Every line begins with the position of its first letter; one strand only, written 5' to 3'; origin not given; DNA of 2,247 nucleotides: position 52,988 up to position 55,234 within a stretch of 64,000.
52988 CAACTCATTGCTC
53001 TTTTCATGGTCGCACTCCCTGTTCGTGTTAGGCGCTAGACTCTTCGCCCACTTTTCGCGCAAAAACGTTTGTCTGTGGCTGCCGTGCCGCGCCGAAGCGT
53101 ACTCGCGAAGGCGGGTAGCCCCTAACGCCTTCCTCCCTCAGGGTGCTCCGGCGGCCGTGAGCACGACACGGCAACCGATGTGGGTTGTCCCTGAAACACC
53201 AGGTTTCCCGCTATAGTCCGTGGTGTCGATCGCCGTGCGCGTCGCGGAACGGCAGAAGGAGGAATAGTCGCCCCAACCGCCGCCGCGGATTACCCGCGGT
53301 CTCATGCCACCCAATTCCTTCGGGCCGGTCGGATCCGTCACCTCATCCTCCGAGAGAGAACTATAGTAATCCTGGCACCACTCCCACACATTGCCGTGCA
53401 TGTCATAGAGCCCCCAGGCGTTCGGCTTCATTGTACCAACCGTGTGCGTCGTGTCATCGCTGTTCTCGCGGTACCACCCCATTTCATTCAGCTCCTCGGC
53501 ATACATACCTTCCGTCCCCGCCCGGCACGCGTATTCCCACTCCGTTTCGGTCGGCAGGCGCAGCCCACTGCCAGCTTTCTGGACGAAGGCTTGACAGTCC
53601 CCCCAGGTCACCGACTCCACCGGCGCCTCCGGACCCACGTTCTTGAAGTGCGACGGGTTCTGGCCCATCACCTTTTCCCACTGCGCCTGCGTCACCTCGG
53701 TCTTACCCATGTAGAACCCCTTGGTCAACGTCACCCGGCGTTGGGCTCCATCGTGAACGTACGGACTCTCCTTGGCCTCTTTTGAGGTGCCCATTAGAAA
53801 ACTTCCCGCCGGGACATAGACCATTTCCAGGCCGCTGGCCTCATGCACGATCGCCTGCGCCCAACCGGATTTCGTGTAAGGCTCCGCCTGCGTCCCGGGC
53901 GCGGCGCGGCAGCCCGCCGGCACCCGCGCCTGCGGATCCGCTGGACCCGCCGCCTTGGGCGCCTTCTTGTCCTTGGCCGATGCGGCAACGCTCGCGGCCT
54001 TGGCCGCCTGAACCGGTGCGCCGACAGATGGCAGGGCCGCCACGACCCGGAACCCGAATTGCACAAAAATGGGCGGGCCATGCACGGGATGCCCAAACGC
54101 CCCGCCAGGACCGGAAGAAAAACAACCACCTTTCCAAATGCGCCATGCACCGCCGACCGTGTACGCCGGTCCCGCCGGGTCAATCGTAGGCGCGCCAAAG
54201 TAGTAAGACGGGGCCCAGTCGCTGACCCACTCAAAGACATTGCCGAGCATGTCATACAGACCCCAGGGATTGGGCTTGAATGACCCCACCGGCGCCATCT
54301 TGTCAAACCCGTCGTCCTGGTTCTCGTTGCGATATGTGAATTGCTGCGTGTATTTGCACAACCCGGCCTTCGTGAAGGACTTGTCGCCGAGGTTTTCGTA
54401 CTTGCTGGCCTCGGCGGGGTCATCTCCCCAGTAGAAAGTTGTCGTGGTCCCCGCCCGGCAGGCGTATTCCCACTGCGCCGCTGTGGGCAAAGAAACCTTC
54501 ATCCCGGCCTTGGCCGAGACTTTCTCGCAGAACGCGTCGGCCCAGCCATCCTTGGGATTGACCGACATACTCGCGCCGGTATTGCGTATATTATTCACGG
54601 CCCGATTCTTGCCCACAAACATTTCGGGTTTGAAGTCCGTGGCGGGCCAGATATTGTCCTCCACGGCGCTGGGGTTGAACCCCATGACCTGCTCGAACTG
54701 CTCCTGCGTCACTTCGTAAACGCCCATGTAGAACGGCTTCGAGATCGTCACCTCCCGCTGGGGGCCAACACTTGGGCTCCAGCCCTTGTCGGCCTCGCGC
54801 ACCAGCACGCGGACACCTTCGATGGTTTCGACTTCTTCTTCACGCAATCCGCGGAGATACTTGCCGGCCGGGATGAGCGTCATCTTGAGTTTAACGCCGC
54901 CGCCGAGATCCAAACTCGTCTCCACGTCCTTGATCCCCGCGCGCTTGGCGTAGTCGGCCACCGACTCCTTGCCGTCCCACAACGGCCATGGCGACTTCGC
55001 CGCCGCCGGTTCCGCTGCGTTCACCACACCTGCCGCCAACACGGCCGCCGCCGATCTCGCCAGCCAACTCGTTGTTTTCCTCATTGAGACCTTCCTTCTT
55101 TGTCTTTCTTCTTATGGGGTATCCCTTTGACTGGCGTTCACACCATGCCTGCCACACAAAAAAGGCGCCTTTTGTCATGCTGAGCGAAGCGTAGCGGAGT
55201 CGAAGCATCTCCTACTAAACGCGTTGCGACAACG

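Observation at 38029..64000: Co-directional array of secreted, catalytically non-canonical FGE-sulfatase-domain paralogs interleaved with glycosidases, with no sulfatase present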

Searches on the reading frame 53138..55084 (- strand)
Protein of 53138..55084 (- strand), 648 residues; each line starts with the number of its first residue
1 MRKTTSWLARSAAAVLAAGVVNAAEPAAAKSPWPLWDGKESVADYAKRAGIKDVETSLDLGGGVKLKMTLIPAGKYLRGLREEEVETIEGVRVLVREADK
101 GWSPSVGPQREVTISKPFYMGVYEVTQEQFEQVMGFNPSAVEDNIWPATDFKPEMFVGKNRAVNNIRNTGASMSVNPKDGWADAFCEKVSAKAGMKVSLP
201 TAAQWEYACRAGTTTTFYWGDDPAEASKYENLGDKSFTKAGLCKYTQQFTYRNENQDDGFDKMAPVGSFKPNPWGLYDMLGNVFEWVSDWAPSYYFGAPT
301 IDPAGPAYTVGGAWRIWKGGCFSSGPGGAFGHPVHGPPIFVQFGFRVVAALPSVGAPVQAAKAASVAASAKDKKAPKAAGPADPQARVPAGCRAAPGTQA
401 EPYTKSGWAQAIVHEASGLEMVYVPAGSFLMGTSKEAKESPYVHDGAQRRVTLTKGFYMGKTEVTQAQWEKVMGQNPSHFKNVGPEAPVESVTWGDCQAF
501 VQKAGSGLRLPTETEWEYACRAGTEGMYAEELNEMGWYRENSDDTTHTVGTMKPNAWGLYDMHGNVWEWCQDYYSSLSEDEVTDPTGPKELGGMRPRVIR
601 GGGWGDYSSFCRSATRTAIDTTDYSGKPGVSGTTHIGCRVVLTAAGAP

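Call 4: search_protein_families(library=pfam, proteins=[window:53138-55084:-], max_evalue=0.01)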
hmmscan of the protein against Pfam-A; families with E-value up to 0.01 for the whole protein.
window:53138-55084:- (648 aa): 1 family
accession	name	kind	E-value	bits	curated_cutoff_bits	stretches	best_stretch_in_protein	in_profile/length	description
PF03781.23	FGE-sulfatase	-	1.5e-73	248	23.3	2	420-625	4-245/255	Sulfatase-modifying factor enzyme 1-like domain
